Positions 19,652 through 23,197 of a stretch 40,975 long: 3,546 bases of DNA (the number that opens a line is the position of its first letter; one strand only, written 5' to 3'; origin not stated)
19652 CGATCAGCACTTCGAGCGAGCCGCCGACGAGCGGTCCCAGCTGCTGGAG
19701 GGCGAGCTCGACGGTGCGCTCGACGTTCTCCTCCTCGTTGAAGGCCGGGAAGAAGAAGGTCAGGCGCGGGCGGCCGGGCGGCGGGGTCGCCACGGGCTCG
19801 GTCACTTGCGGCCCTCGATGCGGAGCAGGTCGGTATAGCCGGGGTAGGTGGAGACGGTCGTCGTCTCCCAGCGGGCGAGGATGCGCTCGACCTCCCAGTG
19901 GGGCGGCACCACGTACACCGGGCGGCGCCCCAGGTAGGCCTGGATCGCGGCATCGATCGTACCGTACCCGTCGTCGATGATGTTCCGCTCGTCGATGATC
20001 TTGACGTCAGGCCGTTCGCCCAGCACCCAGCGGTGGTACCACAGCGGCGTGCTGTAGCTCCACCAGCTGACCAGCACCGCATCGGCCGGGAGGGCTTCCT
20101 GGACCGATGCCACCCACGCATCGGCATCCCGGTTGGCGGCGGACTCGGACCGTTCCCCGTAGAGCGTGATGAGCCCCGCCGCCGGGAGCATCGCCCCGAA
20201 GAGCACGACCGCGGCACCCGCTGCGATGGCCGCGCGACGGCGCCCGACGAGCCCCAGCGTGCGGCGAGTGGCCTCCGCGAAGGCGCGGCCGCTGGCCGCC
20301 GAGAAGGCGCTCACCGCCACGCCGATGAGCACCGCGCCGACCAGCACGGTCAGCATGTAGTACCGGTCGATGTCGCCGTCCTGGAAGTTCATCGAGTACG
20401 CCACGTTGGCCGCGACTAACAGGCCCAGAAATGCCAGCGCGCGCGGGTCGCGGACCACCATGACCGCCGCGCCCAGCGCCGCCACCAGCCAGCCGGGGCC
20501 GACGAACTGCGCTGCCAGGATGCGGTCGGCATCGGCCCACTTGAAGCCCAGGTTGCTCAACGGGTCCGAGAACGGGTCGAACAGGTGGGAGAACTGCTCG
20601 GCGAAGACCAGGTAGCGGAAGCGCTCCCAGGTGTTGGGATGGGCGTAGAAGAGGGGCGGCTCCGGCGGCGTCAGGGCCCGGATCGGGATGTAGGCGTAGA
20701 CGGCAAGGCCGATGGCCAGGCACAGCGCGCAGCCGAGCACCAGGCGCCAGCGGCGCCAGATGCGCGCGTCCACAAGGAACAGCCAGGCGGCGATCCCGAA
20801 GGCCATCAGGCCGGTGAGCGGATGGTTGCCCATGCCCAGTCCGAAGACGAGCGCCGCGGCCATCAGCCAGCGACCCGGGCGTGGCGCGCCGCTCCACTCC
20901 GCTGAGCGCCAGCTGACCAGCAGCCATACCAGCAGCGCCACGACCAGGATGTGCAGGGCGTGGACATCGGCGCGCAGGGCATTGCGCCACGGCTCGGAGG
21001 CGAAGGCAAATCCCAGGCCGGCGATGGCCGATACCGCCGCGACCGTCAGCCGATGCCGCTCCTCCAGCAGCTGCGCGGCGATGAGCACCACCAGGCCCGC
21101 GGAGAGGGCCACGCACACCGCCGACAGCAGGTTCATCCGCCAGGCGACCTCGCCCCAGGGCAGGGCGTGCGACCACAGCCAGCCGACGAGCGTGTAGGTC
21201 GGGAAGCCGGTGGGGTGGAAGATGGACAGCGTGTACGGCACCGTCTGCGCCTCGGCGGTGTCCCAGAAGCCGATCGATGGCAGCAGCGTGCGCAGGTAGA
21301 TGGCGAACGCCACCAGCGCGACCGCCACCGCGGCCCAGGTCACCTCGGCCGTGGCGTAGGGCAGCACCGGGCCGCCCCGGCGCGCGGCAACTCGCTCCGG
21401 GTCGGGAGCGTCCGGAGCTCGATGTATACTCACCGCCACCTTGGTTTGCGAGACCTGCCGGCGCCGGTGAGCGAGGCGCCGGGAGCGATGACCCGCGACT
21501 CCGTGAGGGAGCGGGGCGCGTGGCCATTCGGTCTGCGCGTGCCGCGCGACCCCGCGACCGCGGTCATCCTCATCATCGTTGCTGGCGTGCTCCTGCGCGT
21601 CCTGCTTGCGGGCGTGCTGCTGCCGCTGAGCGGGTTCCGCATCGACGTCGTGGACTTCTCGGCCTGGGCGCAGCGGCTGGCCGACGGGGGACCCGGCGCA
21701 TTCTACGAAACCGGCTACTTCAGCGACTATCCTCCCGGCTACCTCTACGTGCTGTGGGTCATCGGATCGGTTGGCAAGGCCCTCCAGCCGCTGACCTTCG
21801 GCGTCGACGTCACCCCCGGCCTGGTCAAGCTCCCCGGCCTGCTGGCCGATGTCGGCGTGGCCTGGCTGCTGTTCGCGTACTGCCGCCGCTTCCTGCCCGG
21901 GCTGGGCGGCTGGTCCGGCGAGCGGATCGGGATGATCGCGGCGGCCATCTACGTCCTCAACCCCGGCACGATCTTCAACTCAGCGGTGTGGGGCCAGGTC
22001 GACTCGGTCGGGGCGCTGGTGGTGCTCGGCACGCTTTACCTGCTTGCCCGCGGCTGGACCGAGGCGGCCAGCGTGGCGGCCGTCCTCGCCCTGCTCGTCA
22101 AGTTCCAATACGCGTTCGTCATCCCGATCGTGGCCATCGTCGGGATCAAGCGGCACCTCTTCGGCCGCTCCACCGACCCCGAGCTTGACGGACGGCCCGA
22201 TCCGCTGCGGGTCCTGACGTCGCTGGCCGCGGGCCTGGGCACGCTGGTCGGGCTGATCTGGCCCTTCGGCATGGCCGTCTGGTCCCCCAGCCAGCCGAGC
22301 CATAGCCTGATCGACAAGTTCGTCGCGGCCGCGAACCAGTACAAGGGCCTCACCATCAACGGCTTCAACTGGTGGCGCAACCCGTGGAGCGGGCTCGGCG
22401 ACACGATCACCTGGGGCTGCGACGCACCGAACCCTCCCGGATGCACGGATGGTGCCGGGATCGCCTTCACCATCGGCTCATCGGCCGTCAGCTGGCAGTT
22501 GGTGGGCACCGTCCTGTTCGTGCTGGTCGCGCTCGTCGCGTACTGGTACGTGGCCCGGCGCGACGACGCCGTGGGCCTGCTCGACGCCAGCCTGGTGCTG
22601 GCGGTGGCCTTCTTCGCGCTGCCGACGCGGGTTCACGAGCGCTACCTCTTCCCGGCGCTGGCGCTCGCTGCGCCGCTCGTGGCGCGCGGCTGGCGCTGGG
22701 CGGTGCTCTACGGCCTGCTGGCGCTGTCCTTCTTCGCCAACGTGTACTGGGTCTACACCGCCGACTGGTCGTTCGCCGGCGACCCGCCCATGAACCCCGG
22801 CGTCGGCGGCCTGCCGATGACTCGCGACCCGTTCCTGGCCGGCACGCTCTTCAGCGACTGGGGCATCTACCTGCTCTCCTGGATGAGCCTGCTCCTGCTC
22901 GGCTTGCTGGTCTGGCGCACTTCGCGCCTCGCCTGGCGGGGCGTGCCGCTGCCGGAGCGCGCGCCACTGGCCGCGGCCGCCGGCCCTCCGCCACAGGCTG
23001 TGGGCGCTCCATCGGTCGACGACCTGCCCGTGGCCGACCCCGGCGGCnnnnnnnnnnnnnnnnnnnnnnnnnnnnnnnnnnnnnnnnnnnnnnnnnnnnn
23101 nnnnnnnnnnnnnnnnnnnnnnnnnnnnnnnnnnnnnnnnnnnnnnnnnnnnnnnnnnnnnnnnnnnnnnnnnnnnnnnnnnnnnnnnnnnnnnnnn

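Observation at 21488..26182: Protein of about 1564 aa fusing two different GT-C glycosyltransferase modules, the second split by a soluble insertion of about 370 aa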

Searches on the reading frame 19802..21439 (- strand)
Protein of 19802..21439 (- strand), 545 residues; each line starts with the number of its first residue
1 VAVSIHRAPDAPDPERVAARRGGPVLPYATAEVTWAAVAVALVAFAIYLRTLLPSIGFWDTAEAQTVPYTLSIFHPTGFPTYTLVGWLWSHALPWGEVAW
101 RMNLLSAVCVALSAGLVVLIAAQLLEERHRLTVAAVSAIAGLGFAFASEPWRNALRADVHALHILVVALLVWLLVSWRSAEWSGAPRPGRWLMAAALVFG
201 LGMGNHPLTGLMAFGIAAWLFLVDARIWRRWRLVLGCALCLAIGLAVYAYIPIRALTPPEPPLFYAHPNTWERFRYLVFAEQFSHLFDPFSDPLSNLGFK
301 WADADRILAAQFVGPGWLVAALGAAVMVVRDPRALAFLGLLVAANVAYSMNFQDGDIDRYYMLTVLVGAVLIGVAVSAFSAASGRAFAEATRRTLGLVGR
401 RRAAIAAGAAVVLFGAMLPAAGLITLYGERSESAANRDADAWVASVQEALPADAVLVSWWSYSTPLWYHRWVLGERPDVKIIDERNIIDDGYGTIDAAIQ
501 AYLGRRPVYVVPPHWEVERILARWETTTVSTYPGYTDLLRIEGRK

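Call 14: search_protein_families(library=pfam, proteins=[window:19802-21439:-], max_evalue=0.001)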
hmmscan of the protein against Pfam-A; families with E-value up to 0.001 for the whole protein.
window:19802-21439:- (545 aa): 2 families
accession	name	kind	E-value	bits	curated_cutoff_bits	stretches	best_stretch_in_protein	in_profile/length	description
PF11028.14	TMEM260-like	-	5.8e-29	101.6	24.2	1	60-224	1-173/179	Protein O-mannosyl-transferase TMEM260-like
PF13231.12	PMT_2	-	0.00017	22.3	26.1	1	96-244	18-154/160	Dolichyl-phosphate-mannose-protein mannosyltransferase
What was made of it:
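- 19802..21439 (-): TMEM260-like GT-C (545 aa), transcribed divergently, about 48 bp from the fused gene. PF11028 gives E 6e-29 (call 14).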

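Call 30: search_protein_families(library=ncbifam, proteins=[window:19802-21439:-], max_evalue=0.01)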
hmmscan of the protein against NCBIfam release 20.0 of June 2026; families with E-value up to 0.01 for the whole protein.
window:19802-21439:- (545 aa): 0 families

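Call 74: search_solved_structures(query=window:19802-21439:-, max_evalue=0.1)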
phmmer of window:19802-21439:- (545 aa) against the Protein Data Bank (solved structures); distinct sequences matched with E-value up to 0.1: 1.
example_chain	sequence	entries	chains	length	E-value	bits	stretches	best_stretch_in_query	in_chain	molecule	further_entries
9rql_A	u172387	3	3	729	1.4e-14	57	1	37-255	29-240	Protein O-mannosyl-transferase TMEM260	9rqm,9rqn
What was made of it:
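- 19802..21439 (-): The PDB match is TMEM260 9rql, E 1.4e-14 (call 74).
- Closest known: TMTC1-4 and TMEM260. Same: A TMEM260-like gene lies directly upstream (calls 14, 74).
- The neighbouring third GT-C is TMEM260-like, and TMEM260 is a protein O-mannosyltransferase (calls 14, 74).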

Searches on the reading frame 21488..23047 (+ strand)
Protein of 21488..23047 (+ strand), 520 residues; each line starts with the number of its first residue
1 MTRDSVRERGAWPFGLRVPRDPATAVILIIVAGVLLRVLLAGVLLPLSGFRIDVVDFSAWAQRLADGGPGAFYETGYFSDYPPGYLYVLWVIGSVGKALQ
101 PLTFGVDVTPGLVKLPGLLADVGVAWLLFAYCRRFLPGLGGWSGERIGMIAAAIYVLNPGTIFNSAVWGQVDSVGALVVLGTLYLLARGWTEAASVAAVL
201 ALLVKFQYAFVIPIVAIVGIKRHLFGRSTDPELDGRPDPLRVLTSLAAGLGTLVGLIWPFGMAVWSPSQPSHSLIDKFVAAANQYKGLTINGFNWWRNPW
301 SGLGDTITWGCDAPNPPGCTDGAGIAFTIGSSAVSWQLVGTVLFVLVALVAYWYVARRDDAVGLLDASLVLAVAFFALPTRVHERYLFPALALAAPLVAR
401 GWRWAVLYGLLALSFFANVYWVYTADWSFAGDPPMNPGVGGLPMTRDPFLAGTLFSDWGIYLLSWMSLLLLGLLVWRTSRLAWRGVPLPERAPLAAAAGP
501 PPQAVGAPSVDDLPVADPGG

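Call 8: search_protein_families(library=pfam, proteins=[window:21488-23047:+], max_evalue=10)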
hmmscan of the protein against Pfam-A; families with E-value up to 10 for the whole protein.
window:21488-23047:+ (520 aa): 2 families
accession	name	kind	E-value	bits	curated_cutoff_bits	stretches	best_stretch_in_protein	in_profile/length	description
PF06728.19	PIG-U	-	0.00021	21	24.5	1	112-226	80-194/378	GPI transamidase subunit PIG-U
PF07330.17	DUF1467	-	1.6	9.2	29.4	1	373-427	17-76/83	Protein of unknown function (DUF1467)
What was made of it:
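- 21488..22942 (+): Module 1 (aa 1-485): a GT-C of an unmodelled family, with an ALG6/PIG-U/ALG3-like fold. Inferred topology is 12 TM helices with both ends in the cytoplasm. The only Pfam hit is a sub-threshold one to PIG-U (call 8).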

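Call 25: find_homologous_proteins(query=window:21488-22942:+)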
Query window:21488-22942:+ (485 aa): 190 proteins with E <= 0.001 among 8000 candidates; the best 120 are listed.
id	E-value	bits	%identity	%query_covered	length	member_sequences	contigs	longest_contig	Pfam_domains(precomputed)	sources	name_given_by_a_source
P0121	6.1e-229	779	72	100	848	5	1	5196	PF06728.20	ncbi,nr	ncbi:MAG TPA: hypothetical protein VEW45_04605, partial [Candidatus Dormibacteraeota bacterium]|nr:h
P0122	1.7e-223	761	66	98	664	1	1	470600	PF06728.20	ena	-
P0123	3.5e-221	754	74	83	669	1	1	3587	PF06728.20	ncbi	ncbi:MAG TPA: hypothetical protein VIH33_09025, partial [Candidatus Limnocylindria bacterium]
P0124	2.9e-220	751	75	93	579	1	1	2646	PF06728.20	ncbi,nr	ncbi:MAG TPA: hypothetical protein VK838_05155, partial [Candidatus Limnocylindrales bacterium]|nr:h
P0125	4.2e-216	737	62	99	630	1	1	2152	-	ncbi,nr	ncbi:MAG TPA: hypothetical protein VES36_07105, partial [Candidatus Limnocylindrales bacterium]|nr:h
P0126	7.8e-215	733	70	80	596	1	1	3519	PF06728.20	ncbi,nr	ncbi:MAG TPA: hypothetical protein VFH90_10020, partial [Candidatus Limnocylindria bacterium]|nr:hyp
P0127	1.6e-206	705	66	100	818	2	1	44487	-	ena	-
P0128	3.7e-206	704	66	99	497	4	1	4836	-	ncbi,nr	ncbi:MAG TPA: hypothetical protein VK600_03130, partial [Candidatus Saccharimonadales bacterium]|nr:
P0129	2.1e-204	698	66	98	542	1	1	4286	PF06728.20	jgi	jgi:dolichyl-phosphate-mannose-protein mannosyltransferase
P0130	6.9e-202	690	66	99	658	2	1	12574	PF06728.20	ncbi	ncbi:MAG: hypothetical protein ACXWMB_00455, partial [Candidatus Limnocylindria bacterium]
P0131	5.0e-199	681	67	96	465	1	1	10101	PF06728.20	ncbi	ncbi:MAG TPA: hypothetical protein VIN32_01240, partial [Candidatus Limnocylindria bacterium]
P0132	6.5e-199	680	65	99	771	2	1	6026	PF06728.20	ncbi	ncbi:MAG TPA: hypothetical protein VIM66_06055, partial [Candidatus Limnocylindria bacterium]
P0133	1.4e-191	656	67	95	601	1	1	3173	PF06728.20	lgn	-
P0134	3.6e-187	641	69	88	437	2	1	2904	-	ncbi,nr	ncbi:MAG: hypothetical protein M3O78_07400, partial [Chloroflexota bacterium]|nr:hypothetical protei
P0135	5.5e-186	638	66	93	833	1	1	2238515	-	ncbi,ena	-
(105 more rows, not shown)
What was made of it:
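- Stand-alone members of 460-550 aa argue that the family has an enzymatic function of its own (call 25). Some database entries are shorter (600-850 aa, call 25).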

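Call 29: predict_structure(alignment_id=A3)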
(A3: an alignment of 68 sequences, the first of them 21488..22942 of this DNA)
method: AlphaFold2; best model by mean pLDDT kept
length: 485 residues; sequences in the alignment: 68
mean_pLDDT: 87.8   pTM: 0.90
mean pLDDT of the five models: 87.8, 87.7, 85.5, 84.9, 84.8
residues with pLDDT >= 90: 287; 70-90: 149; 50-70: 37; < 50: 12
segments of 3 or more residues with pLDDT < 50: 1-12
pLDDT, mean of each block of 10 residues (from residue 1): 40 60 96 96 84 81 90 69 90 94 91 91 98 93 95 96 87 93 96 98 92 97 88 87 97 96 91 89 67 84 79 64 81 86 95 96 97 89 74 96 96 93 87 85 91 94 95 97 82
secondary structure, 60 per line:
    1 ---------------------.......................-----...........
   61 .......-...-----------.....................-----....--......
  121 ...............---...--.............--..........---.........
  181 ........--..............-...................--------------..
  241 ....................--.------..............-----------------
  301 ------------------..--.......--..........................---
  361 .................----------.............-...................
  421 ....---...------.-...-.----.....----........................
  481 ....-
elements in order: H22-44 H50-67 H83-103 H109-112 H115-135 H144-156 H159-168 H172-188 H191-204 H206-224 H239-260 H274-283 E323-329 E332-335 H336-357 H361-377 H388-400 H402-424 H448-452 H457-484
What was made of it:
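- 21488..22942 (+): AF2 gives pLDDT 88 and pTM 0.90 (call 29).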

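Call 30: search_protein_families(library=ncbifam, proteins=[window:21488-22942:+], max_evalue=0.01)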
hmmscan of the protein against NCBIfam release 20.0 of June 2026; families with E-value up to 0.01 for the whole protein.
window:21488-22942:+ (485 aa): 0 families

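Call 33: fold_search(model_id=the predicted structure, library=pdb)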
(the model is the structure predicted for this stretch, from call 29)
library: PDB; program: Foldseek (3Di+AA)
matches with E <= 10: 380; with E <= 0.001: 11
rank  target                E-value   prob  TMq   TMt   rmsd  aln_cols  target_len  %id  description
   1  6snh_X                4.0e-07  1.00  0.63  0.64   7.7       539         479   15  Cryo-EM structure of yeast ALG6 in complex with 6AG9 Fab and Dol25-P-Glc (released 2020-03-11)
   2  7w72_U                2.0e-05  1.00  0.52  0.58   7.6       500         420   12  Structure of a human glycosylphosphatidylinositol (GPI) transamidase (released 2022-02-16)
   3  7wld_U                2.0e-05  1.00  0.52  0.58   8.1       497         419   13  Cryo-EM structure of the human glycosylphosphatidylinositol transamidase complex at 2.53 Angstrom resolution (released 2022-04-27)
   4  8imx_U                2.1e-05  1.00  0.54  0.61   6.7       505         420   13  Cryo-EM structure of GPI-T with a chimeric GPI-anchored protein (released 2023-08-16)
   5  9s6r_A                8.8e-05  1.00  0.53  0.64   5.5       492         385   12  Ternary cryo-EM structure of yeast ALG3 with Dol25-PP-GlcNAc2Man5, Dol25-P-Man, and Fab (released 2026-03-18)
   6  9wno_A                2.3e-04  1.00  0.57  0.67   6.1       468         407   13  Cryo-EM structure of Candida glabrata GPI mannosyltransferase I bound to Dol-P-Man (released 2025-12-03)
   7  9n9j_I                4.2e-04  1.00  0.37  0.27  18.6       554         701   12  Structure of a GRP94 folding intermediate engaged with a CCDC134- and FKBP11-bound secretory translocon (released 2025-11-19)
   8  8pn9_A                5.4e-04  1.00  0.42  0.33  15.1       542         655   12  Structure of human oligosaccharyltransferase OST-A complex bound to NGI-1 (released 2024-05-08)
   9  6s7o_A                5.7e-04  1.00  0.42  0.32  17.2       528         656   13  Cryo-EM structure of human oligosaccharyltransferase complex OST-A (released 2019-12-18)
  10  8agb_A                5.9e-04  1.00  0.38  0.30  14.3       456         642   14  Structure of yeast oligosaccharylransferase complex with lipid-linked oligosaccharide bound (released 2022-12-07)
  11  8age_A                7.0e-04  1.00  0.42  0.33  16.1       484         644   13  Structure of yeast oligosaccharylransferase complex with acceptor peptide bound (released 2022-12-07)
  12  8b6l_I                1.2e-03  1.00  0.43  0.32  16.9       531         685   14  Subtomogram average of the human Sec61-TRAP-OSTA-translocon (released 2022-12-07)
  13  6s7t_A                2.0e-03  1.00  0.43  0.31  12.4       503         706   14  Cryo-EM structure of human oligosaccharyltransferase complex OST-B (released 2019-12-18)
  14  7oci_F                2.4e-03  1.00  0.41  0.32  13.6       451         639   12  Cryo-EM structure of yeast Ost6p containing oligosaccharyltransferase complex (released 2022-02-16)
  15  7bvc_B                2.6e-03  1.00  0.44  0.23  12.1       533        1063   16  Cryo-EM structure of Mycobacterium smegmatis arabinosyltransferase EmbA-EmbB-AcpM2 in complex with ethambutol (released 2020-04-29)
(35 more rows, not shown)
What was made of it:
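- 21488..22942 (+): Foldseek's best match is 6snh ALG6, E 4e-7, TM 0.63 (call 33).
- On ALG6/ALG8 (GT57): The match to 6snh has E 4e-7 and TM 0.63/0.64 over 539 columns at 15% identity (call 33).
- Closest known: ALG6. Same: Module 1 shares their GT-C fold (TM 0.52-0.63; call 33).
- GPI mannosyltransferase I, which acts on an inositol lipid, is among the best structural matches of module 1, with TM 0.67 relative to the target (call 33).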

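Call 36: search_solved_structures(query=A4, max_evalue=10, show_alignments=3)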
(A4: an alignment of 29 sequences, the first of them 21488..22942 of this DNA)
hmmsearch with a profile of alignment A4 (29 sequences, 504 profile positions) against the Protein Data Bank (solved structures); distinct sequences matched with E-value up to 10: 0.
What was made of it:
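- Closest known: ALG6. Different: A profile of the module 1 family finds no PDB sequence at all (call 36).
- Tried and rejected: Profile of the module 1 family against PDB sequences: no hit at E <= 10 (call 36).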

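Call 37: search_protein_families(library=pfam, alignment_id=A4, max_evalue=0.01)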
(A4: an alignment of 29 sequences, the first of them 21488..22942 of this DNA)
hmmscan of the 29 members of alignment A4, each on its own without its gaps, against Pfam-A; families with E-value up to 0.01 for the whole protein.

A. member 1, window:21488-22942:+ (485 aa): 1 family
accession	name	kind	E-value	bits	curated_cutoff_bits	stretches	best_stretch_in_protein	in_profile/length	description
PF06728.19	PIG-U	-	0.00017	21.2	24.5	1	112-226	80-194/378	GPI transamidase subunit PIG-U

B. families by the number of members that match (of 29 scanned): 6 families
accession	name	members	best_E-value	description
PF06728.19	PIG-U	11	2.7e-06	GPI transamidase subunit PIG-U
PF13231.12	PMT_2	10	7.1e-10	Dolichyl-phosphate-mannose-protein mannosyltransferase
PF03155.21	Alg6_Alg8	7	5.3e-08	ALG6, ALG8 glycosyltransferase family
PF09594.16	GT87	4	4.2e-07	Glycosyltransferase family 87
PF24379.1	DUF7535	1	0.0077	Family of unknown function (DUF7535)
PF16911.10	PapA_C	1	0.0078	Phthiocerol/phthiodiolone dimycocerosyl transferase C-terminus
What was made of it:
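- On ALG6/ALG8 (GT57): Seven of 29 family members give weak hits (call 37).
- Some relatives of module 1 weakly match GT87, the PimE family: 4 of 29 members, best E 4e-7 (call 37).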

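Call 72: search_protein_families(library=ncbifam, alignment_id=A4, max_evalue=0.01)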
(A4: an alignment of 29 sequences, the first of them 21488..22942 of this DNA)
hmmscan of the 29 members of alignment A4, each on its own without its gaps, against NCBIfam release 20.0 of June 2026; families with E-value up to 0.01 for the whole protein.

A. member 1, window:21488-22942:+ (485 aa): 0 families

B. families by the number of members that match (of 29 scanned): 1 family
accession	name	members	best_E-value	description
TIGR04154.1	archaeo_STT3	10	3.7e-05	oligosaccharyl transferase, archaeosortase A system-associated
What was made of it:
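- Tried and rejected: NCBIfam on the module 1 family: only weak hits to an archaeal STT3 model (call 72).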
